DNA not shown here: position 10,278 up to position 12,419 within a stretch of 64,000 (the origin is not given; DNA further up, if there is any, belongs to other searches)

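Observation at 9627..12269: RadC-like JAB protein translationally coupled to an OLD-family ATPase/TOPRIM nuclease: candidate two-gene defense module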

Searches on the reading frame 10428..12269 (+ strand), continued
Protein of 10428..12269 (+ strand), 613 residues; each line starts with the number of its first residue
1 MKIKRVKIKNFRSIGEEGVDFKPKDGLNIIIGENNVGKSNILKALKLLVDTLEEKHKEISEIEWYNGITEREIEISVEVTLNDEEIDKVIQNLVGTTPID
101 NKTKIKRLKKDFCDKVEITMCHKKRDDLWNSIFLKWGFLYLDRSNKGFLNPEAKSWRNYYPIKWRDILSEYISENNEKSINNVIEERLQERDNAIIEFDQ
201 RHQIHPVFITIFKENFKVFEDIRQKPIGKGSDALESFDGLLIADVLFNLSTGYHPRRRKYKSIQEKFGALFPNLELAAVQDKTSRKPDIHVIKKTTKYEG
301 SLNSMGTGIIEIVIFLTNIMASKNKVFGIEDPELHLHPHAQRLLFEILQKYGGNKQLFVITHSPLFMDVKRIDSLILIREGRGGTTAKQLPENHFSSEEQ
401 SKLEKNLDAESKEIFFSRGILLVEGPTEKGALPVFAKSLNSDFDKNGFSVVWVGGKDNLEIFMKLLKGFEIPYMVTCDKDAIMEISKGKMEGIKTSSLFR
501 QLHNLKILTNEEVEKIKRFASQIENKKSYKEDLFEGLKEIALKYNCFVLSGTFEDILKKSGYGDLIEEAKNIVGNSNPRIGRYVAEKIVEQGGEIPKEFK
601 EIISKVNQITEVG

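Call 22: search_protein_families(library=pfam, proteins=[L162:2-418:+, L162:2134-4092:+, L011:2317-4041:+, L090:6945-7991:+, L103:4968-6461:+, L103:8169-8642:+, L099:4887-5291:+, L095:2036-2329:+, L089:7274-7807:+, L001:5537-6037:+], max_evalue=0.001)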
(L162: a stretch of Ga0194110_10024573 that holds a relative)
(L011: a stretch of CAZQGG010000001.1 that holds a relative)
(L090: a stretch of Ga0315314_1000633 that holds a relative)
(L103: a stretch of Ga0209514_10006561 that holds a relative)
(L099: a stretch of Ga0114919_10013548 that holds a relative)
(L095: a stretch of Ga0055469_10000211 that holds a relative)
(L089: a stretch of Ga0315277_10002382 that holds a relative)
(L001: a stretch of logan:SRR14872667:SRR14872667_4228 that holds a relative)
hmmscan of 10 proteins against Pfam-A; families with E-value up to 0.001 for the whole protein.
L162:2-418:+ (138 aa): 2 families
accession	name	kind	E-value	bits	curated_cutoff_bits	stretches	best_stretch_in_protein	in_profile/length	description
PF04002.20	RadC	-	1.8e-37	128.4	22.1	1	5-125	1-121/121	RadC-like JAB domain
PF14464.11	Prok-JAB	-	0.00048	20.4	25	1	21-96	15-94/114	Prokaryotic homologs of the JAB domain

L162:2134-4092:+ (652 aa): 1 family
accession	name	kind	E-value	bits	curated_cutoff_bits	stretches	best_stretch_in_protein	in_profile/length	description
PF01555.25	N6_N4_Mtase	-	1.1e-47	163.2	26.7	1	113-349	1-219/221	DNA methylase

L011:2317-4041:+ (574 aa): 1 family
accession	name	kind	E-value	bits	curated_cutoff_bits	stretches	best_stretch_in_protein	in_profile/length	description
PF03976.20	PPK2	-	4.5e-137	455.4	22.3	2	355-570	7-221/229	Polyphosphate kinase 2 (PPK2)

L090:6945-7991:+ (348 aa): 2 families
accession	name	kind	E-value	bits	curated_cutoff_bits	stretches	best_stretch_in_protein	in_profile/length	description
PF02769.27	AIRS_C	-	6.1e-28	98.4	23.1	1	176-323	1-151/156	AIR synthase related protein, C-terminal domain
PF00586.29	AIRS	-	6.8e-23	81.7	24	1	40-146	2-110/112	AIR synthase related protein, N-terminal domain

L103:4968-6461:+ (497 aa): 6 families
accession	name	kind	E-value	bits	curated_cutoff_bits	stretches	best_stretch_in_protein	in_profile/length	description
PF02384.22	N6_Mtase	-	2.9e-67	227.6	20.4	1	138-461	2-308/311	N-6 DNA Methylase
PF12161.14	HsdM_N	-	6.9e-17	62.8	24.5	1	6-127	1-133/135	HsdM N-terminal domain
PF01170.24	UPF0020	-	3.6e-12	46.8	22.3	1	170-302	18-139/197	RMKL-like, methyltransferase domain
PF07669.17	Eco57I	-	9.4e-12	45.8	25.3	1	270-372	60-171/171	Eco57I restriction-modification methylase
PF20473.4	MmeI_Mtase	-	1.1e-05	25.2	27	1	181-263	20-86/259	MmeI, DNA-methyltransferase domain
PF13847.12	Methyltransf_31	-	2.3e-05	24.6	27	0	241-338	30-113/145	Methyltransferase domain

L103:8169-8642:+ (157 aa): 0 families

L099:4887-5291:+ (134 aa): 0 families

L095:2036-2329:+ (97 aa): 2 families
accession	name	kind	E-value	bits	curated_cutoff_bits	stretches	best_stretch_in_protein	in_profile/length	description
PF01909.29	NTP_transf_2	-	5.7e-19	68.7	21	1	11-96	1-92/93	Nucleotidyltransferase domain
PF18765.7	Polbeta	-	8.8e-14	51.9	26.9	1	16-92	5-82/93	Polymerase beta, Nucleotidyltransferase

L089:7274-7807:+ (177 aa): 0 families

L001:5537-6037:+ (166 aa): 0 families

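Call 29: find_homologous_proteins(query=L004:206-1207:+, max_evalue=0.00001)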
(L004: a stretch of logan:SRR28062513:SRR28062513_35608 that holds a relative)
Query L004:206-1207:+ (334 aa): 7198 proteins with E <= 0.00001 among 8000 candidates; the best 120 are listed.
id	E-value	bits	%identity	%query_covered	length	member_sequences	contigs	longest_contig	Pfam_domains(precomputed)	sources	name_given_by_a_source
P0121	3.9e-197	672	90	99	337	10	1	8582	PF04002.21,PF20582.5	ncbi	-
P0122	4.4e-190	649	89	100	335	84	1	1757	PF12826.14,PF04002.21,PF20582.5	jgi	jgi:DNA repair protein RadC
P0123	9.0e-188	641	89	99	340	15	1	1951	PF12826.14,PF04002.21,PF20582.5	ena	-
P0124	8.9e-161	553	79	99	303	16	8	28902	PF04002.21,PF20582.5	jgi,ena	jgi:DNA repair protein RadC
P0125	1.1e-148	513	72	99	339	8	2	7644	PF12826.14,PF04002.21,PF20582.5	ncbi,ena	-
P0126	4.2e-147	508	71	99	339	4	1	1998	PF12826.14,PF04002.21,PF20582.5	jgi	jgi:DNA repair protein RadC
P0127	9.9e-145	500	69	100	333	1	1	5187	PF12826.14,PF04002.21,PF20582.5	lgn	-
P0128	6.1e-144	497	95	51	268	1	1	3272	PF04002.21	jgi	-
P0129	1.6e-143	496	69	100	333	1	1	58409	PF12826.14,PF04002.21,PF20582.5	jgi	jgi:DNA repair protein RadC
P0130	6.1e-143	494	68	100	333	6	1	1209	PF12826.14,PF04002.21,PF20582.5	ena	-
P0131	2.9e-142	492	69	99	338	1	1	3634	PF12826.14,PF04002.21,PF20582.5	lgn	-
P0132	4.3e-142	491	69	99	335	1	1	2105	PF12826.14,PF04002.21,PF20582.5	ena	-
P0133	1.6e-141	489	70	98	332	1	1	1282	PF12826.14,PF04002.21,PF20582.5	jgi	-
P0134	1.8e-140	486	70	96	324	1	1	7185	PF12826.14,PF04002.21,PF20582.5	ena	-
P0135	1.6e-134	466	68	100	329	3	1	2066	PF12826.14,PF04002.21,PF20582.5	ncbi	-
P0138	1.9e-117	410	64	93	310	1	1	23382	PF12826.14,PF04002.21,PF14520.13,PF20582.5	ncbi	-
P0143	1.4e-107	378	58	92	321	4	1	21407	PF04002.21,PF20582.5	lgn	-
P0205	6.9e-91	323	55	92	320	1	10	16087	PF04002.21,PF14520.13,PF20582.5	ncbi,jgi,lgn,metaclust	jgi:DNA repair protein RadC|metaclust:\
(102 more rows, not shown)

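Call 30: find_encoding_contigs(protein=P0121, flank=8000, max_places=3)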
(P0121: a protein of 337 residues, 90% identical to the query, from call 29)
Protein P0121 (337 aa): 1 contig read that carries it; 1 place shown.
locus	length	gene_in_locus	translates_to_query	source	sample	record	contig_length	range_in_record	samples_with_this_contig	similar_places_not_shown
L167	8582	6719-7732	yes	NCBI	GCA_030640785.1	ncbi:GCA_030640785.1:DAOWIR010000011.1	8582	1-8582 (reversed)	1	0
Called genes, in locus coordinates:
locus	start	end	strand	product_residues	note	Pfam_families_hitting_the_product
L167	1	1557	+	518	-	?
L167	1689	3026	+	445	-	PF00574:CLP_protease (weak), PF25145:NfeD1b_N, PF24961:NfeD_membrane, PF01957:NfeD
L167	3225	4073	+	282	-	PF01261:AP_endonuc_2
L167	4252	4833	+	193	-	PF00881:Nitroreductase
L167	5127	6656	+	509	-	PF21760:SecD_1st (weak), PF02355:SecD_SecF_C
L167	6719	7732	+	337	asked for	PF20582:UPF0758_N, PF04002:RadC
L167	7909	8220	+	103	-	PF05598:DUF772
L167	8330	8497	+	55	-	-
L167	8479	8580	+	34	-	?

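Call 31: find_encoding_contigs(protein=P0124, flank=8000, max_places=5)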
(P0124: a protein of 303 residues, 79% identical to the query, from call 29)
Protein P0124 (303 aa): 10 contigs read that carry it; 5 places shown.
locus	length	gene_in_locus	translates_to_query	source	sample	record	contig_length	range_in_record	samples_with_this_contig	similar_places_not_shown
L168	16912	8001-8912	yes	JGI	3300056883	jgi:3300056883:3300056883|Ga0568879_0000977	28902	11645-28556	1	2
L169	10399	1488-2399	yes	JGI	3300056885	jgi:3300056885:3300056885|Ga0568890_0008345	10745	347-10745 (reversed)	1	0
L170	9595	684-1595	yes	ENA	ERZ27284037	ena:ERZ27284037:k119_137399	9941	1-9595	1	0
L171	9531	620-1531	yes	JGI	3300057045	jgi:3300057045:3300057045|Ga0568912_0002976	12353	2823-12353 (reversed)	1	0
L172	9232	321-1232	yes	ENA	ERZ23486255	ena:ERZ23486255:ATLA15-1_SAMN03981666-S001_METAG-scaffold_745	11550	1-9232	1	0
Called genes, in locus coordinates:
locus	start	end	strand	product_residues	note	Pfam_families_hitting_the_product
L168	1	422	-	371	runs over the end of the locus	PF00226:DnaJ (faint)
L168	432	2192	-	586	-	PF00012:HSP70, PF06723:MreB_Mbl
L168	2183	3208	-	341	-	PF01025:GrpE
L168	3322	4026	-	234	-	PF00588:SpoU_methylase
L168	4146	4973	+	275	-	PF01416:PseudoU_synth_1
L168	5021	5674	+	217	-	PF01956:EMC3_TMCO1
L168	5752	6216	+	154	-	PF00571:CBS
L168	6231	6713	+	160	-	PF00571:CBS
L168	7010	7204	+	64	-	PF06250:YhcG_C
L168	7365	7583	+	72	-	PF02697:VAPB_antitox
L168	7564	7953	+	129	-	PF01850:PIN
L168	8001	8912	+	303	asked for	PF20582:UPF0758_N, PF04002:RadC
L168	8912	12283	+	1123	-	PF04851:ResIII, PF00176:SNF2-rel_dom, PF00271:Helicase_C, PF13020:NOV_C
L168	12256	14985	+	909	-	PF02463:SMC_N (faint), PF13304:AAA_21 (faint)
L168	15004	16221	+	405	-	PF04326:SLFN_AlbA_2, PF13749:HATPase_c_4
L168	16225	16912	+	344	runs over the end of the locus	?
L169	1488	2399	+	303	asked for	PF20582:UPF0758_N, PF04002:RadC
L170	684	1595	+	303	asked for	PF20582:UPF0758_N, PF04002:RadC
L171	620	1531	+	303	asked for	PF20582:UPF0758_N, PF04002:RadC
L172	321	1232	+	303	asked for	PF20582:UPF0758_N, PF04002:RadC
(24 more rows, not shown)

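Call 32: find_encoding_contigs(protein=P0129, flank=8000, max_places=3)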
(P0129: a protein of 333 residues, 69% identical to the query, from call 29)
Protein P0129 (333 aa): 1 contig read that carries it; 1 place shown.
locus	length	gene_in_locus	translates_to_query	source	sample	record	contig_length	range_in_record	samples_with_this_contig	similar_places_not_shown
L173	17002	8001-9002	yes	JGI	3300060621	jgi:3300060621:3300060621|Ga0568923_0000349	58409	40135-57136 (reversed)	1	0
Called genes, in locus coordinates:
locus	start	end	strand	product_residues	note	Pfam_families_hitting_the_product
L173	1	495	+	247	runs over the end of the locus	PF04402:SIMPL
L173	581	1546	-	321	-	PF00288:GHMP_kinases_N, PF08544:GHMP_kinases_C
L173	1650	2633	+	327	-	-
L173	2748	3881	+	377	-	PF07318:DUF1464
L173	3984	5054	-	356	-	PF00091:Tubulin, PF12327:FtsZ_C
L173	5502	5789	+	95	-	PF08734:GYD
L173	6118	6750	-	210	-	-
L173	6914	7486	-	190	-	-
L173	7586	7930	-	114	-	PF04430:DUF498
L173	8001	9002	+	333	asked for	PF20582:UPF0758_N, PF12826:HHH_2 (weak), PF04002:RadC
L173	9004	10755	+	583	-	PF13588:HSDR_N_2, PF02384:N6_Mtase, PF01170:UPF0020 (weak), PF20473:MmeI_Mtase (weak), PF07669:Eco57I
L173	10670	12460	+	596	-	PF01420:Methylase_S, PF01909:NTP_transf_2, PF18765:Polbeta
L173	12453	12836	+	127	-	PF05168:HEPN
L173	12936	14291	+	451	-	PF00266:Aminotran_5, PF05889:SepSecS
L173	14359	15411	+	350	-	PF04055:Radical_SAM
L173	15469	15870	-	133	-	PF01850:PIN, PF13470:PIN_3 (weak)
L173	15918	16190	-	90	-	PF04014:MazE_antitoxin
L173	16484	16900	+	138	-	PF13676:TIR_2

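Call 37: find_encoding_contigs(protein=P0125, flank=7000, max_places=3)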
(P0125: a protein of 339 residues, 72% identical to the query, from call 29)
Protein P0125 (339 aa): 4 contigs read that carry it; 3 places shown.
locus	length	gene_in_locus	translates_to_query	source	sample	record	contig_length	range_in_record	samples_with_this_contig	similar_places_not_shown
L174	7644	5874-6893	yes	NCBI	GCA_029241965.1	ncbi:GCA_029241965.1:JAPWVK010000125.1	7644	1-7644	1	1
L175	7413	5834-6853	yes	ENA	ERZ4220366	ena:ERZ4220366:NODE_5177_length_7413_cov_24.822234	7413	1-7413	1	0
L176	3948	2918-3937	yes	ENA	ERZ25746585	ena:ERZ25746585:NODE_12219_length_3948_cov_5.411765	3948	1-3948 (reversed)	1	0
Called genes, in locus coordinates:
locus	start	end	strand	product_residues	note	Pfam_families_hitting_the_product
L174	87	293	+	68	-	-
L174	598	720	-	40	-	-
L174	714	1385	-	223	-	PF03483:B3_4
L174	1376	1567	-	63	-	PF10133:CooT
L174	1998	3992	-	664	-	PF13625:Helicase_C_3, PF13280:WYL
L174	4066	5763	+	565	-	PF13625:Helicase_C_3, PF04851:ResIII, PF16203:ERCC3_RAD25_C, PF00271:Helicase_C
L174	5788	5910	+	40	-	-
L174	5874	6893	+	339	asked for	PF20582:UPF0758_N, PF12826:HHH_2 (faint), PF04002:RadC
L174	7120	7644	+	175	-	?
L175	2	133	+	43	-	?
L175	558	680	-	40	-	-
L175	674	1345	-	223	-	PF03483:B3_4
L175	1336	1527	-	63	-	PF10133:CooT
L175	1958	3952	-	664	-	PF13625:Helicase_C_3, PF13280:WYL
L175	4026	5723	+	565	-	PF13625:Helicase_C_3, PF04851:ResIII, PF16203:ERCC3_RAD25_C, PF00271:Helicase_C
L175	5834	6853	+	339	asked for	PF20582:UPF0758_N, PF12826:HHH_2 (faint), PF04002:RadC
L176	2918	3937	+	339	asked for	PF20582:UPF0758_N, PF12826:HHH_2 (faint), PF04002:RadC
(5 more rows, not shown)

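Call 38: find_encoding_contigs(protein=P0138, flank=7000, max_places=3)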
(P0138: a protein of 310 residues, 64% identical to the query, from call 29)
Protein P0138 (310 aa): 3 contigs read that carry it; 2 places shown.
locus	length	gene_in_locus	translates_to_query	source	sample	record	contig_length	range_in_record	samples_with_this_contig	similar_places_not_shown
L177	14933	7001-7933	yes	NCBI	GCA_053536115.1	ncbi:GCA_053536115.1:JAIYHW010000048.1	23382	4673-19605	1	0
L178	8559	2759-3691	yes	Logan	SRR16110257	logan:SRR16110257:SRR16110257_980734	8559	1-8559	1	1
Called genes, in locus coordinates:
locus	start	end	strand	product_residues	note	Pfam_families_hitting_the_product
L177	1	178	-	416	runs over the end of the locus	PF01979:Amidohydro_1, PF07969:Amidohydro_3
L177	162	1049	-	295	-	PF09568:RE_MjaI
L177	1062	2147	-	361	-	-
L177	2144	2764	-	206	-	PF01555:N6_N4_Mtase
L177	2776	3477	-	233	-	PF01048:PNP_UDP_1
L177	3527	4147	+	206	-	PF00156:Pribosyltran, PF14681:UPRTase (weak)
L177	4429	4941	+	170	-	-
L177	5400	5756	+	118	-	PF01900:RNase_P_Rpp14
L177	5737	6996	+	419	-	PF00330:Aconitase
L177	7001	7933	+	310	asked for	PF20582:UPF0758_N, PF12826:HHH_2 (weak), PF14520:HHH_5 (weak), PF04002:RadC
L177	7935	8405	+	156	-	PF01850:PIN (faint)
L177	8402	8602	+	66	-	-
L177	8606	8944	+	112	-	PF13588:HSDR_N_2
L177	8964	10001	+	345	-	PF13784:Fic_N (faint), PF02661:Fic, PF13412:HTH_24 (weak)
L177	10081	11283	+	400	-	PF01964:ThiC_Rad_SAM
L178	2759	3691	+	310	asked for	PF20582:UPF0758_N, PF12826:HHH_2 (weak), PF14520:HHH_5 (weak), PF04002:RadC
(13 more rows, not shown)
